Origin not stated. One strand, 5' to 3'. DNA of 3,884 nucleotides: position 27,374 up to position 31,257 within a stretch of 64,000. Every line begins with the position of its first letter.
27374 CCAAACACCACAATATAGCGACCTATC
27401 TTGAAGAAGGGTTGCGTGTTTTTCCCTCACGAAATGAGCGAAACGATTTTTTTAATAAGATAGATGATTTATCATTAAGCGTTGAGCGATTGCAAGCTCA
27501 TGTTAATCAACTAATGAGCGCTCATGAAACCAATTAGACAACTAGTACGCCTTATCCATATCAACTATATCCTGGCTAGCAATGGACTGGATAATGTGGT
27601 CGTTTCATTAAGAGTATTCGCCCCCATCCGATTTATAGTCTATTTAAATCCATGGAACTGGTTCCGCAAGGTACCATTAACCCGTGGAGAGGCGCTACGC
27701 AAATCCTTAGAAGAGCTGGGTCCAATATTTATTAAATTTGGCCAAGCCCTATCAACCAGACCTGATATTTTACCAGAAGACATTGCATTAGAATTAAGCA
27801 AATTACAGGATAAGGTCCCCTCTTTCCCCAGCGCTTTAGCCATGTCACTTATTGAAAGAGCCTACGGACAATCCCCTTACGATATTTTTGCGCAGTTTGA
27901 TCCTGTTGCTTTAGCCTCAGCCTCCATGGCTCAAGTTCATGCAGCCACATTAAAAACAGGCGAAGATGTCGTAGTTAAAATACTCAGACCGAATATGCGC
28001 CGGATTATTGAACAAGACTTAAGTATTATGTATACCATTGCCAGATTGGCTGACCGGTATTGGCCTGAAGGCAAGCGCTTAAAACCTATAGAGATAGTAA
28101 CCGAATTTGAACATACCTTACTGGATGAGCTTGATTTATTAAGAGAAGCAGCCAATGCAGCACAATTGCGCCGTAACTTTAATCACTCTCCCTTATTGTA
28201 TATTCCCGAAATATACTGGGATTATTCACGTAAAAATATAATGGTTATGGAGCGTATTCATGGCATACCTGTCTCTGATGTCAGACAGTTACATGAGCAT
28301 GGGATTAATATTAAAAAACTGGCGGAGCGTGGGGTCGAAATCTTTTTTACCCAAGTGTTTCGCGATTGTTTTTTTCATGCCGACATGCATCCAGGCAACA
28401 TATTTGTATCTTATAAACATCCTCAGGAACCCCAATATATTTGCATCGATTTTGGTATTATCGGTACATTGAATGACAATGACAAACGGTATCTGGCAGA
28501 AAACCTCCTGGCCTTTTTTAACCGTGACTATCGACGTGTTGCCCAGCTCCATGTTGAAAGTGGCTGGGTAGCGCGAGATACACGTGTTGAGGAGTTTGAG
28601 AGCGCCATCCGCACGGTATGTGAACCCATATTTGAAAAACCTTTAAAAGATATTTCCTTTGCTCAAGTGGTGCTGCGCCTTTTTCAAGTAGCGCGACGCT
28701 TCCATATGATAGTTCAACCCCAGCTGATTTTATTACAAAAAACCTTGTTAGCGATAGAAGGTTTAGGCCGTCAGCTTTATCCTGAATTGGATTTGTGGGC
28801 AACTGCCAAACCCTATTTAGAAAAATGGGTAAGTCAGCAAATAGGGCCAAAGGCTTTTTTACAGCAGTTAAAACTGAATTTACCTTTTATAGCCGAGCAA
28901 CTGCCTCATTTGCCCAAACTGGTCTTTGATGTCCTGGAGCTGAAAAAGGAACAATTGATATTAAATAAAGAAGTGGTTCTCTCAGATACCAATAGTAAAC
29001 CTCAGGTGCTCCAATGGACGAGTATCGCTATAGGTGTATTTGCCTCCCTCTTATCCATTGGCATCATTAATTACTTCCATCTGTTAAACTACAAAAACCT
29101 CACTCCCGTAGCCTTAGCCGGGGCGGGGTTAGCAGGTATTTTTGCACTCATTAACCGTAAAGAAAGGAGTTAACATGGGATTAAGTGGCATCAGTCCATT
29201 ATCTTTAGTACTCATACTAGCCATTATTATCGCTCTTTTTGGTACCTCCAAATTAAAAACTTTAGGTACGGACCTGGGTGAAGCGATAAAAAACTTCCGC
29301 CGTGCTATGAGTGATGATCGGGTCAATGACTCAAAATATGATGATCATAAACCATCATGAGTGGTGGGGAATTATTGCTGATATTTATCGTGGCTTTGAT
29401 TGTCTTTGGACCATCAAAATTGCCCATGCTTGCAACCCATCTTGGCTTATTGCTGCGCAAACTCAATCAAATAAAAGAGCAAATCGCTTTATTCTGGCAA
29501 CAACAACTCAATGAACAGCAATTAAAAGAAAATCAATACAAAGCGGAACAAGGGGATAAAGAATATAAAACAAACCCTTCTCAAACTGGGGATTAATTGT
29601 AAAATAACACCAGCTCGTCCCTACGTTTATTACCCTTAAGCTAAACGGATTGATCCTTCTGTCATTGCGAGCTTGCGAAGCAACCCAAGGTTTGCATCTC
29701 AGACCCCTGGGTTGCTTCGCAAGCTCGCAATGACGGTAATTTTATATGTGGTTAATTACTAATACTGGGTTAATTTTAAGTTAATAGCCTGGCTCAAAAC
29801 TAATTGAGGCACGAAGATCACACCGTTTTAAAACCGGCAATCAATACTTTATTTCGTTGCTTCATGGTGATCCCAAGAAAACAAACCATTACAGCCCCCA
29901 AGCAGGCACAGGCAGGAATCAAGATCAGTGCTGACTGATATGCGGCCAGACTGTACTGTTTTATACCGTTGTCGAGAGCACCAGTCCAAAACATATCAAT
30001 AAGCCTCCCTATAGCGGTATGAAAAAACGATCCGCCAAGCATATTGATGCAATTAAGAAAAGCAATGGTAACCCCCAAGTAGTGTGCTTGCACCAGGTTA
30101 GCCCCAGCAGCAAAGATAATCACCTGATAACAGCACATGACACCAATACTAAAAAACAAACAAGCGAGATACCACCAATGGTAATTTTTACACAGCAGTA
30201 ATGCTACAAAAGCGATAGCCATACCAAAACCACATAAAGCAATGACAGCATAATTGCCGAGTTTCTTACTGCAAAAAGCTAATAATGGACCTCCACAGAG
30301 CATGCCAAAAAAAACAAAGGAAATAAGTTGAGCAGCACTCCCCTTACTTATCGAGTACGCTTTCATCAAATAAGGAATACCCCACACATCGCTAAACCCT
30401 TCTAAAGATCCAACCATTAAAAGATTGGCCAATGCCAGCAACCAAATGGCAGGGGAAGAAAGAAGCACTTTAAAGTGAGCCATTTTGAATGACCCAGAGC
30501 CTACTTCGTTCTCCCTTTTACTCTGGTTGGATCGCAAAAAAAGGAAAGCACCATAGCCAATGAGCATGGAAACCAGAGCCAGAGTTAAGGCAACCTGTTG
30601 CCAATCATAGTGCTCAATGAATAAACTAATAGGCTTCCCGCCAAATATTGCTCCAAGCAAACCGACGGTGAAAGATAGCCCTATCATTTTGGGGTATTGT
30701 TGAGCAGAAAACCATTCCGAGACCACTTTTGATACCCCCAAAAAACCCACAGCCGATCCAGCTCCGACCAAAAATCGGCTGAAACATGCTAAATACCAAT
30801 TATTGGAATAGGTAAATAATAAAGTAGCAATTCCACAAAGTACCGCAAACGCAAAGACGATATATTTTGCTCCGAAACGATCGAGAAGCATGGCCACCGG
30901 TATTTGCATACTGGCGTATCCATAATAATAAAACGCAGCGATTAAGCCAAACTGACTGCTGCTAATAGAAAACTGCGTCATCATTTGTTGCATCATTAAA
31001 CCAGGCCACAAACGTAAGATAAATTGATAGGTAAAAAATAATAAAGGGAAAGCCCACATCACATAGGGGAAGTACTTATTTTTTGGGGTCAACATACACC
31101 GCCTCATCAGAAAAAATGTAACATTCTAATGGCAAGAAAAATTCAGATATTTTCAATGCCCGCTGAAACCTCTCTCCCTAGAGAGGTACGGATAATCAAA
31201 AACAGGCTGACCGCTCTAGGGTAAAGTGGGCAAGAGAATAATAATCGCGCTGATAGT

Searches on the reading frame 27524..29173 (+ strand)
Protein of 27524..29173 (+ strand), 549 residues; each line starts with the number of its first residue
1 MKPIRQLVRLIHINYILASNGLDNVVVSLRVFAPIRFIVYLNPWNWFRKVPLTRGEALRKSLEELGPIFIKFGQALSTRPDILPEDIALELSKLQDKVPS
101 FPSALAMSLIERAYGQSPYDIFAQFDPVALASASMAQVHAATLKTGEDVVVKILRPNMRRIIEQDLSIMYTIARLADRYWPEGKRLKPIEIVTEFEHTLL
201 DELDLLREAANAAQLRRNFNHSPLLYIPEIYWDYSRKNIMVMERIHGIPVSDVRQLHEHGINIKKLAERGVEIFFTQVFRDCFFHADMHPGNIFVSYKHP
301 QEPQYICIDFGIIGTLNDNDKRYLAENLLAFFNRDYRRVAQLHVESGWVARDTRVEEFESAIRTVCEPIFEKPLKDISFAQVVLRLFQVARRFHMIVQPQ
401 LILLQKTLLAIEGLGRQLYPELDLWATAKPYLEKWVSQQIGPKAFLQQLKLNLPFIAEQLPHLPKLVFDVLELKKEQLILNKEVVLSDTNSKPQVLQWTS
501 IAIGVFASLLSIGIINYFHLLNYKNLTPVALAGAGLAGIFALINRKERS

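Call 48: search_protein_families(library=pfam, proteins=[window:27524-29173:+], max_evalue=0.0001)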
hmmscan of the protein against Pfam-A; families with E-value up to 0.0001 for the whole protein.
window:27524-29173:+ (549 aa): 1 family
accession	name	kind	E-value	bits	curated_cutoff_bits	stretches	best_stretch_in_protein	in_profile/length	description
PF03109.22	ABC1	-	9.6e-81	270.9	22.9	1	93-342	1-243/244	ABC1 atypical kinase-like domain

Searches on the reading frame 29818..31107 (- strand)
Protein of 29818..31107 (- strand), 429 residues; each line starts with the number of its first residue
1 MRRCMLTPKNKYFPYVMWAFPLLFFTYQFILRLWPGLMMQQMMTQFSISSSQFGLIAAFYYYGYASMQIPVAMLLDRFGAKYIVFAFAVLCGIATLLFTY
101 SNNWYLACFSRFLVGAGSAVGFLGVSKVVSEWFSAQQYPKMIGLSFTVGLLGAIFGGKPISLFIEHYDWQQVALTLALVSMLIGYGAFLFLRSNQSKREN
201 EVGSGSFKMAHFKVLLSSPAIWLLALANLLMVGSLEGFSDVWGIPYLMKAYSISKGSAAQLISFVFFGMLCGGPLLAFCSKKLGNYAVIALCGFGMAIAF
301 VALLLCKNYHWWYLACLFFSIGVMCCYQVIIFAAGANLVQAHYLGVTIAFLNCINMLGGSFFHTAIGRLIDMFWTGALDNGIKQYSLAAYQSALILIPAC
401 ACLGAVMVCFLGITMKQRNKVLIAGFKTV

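Call 48: search_protein_families(library=pfam, proteins=[window:29818-31107:-], max_evalue=0.0001)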
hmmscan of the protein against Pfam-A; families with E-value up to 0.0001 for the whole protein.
window:29818-31107:- (429 aa): 2 families
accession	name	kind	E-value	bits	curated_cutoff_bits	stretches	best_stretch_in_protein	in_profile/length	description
PF07690.21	MFS_1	-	4e-39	134.9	33.4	1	34-361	16-345/347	Major Facilitator Superfamily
PF06779.20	MFS_4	-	1.5e-05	24.9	26.3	1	37-182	14-162/364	Uncharacterised MFS-type transporter YbfB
